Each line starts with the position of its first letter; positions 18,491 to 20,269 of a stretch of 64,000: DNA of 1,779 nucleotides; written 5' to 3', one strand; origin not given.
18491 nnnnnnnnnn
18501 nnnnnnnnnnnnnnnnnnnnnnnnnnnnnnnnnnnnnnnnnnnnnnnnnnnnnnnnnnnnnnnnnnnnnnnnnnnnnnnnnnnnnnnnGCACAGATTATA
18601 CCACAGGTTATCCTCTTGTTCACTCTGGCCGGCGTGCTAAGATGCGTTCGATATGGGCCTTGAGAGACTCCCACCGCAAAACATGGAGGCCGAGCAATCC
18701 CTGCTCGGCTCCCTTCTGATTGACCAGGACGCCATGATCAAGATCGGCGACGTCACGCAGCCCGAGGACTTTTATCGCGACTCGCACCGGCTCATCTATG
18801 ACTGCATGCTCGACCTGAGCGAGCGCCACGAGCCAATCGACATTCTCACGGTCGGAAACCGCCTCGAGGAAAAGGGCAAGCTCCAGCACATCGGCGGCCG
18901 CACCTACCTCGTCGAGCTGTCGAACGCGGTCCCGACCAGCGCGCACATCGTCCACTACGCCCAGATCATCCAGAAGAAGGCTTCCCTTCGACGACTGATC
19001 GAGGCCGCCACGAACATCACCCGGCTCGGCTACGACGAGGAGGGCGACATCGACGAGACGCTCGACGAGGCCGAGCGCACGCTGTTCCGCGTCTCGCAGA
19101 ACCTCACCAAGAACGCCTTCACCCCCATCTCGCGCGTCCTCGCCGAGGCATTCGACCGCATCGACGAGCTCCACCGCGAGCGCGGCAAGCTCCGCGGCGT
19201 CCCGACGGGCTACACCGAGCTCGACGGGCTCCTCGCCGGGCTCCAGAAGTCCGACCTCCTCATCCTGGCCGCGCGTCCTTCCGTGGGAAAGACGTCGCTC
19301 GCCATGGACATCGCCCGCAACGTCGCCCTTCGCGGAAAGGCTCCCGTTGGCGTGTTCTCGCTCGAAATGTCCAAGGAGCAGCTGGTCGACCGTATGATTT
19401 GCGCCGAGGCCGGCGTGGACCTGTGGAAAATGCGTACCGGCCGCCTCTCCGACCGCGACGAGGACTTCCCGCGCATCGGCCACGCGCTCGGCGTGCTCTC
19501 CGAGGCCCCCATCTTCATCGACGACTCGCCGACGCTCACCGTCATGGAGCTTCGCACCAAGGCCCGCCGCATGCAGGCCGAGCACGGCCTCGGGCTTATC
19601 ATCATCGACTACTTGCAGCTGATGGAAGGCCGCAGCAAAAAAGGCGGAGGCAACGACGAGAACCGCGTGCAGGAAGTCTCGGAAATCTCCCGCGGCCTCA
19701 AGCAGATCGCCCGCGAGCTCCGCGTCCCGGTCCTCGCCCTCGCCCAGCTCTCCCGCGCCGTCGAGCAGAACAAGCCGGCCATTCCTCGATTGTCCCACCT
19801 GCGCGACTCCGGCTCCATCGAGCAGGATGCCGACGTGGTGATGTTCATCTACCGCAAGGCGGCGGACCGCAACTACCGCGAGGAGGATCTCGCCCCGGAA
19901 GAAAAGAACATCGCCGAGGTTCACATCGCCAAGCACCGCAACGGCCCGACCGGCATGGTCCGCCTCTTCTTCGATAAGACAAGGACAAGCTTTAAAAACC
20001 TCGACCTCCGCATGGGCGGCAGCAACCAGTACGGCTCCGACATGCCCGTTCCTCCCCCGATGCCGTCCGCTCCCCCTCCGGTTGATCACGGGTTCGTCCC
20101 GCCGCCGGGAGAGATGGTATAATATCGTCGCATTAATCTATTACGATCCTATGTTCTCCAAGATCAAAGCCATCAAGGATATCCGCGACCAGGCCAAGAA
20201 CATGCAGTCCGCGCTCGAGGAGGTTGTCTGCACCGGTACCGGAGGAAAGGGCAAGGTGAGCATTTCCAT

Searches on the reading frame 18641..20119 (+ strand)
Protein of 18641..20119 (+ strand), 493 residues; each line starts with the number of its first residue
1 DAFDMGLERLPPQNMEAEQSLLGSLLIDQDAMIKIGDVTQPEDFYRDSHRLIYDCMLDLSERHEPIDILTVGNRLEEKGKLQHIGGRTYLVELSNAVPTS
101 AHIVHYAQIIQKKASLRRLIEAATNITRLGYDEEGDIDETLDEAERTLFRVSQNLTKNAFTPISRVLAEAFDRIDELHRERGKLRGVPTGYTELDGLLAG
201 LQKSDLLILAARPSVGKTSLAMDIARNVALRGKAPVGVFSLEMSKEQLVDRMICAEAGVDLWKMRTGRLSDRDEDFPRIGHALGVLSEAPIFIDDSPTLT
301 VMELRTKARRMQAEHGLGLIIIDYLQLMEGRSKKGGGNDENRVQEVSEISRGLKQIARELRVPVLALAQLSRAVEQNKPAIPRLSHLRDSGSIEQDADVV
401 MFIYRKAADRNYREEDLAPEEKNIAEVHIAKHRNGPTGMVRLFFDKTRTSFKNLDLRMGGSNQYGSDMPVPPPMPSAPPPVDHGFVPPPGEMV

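Call 30: search_protein_families(library=pfam, proteins=[window:18641-20119:+], max_evalue=0.00001)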
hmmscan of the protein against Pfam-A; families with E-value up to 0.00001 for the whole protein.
window:18641-20119:+ (493 aa): 3 families
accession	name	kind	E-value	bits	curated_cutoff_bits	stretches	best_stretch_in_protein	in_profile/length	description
PF03796.21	DnaB_C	-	3.1e-101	338.5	27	1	186-453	1-255/255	DnaB-like helicase C terminal domain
PF00772.26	DnaB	-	2.1e-35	121.3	23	1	11-111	2-102/103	DnaB-like helicase N terminal domain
PF13481.12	AAA_25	-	6.9e-15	55.6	27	1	191-370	19-190/195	AAA domain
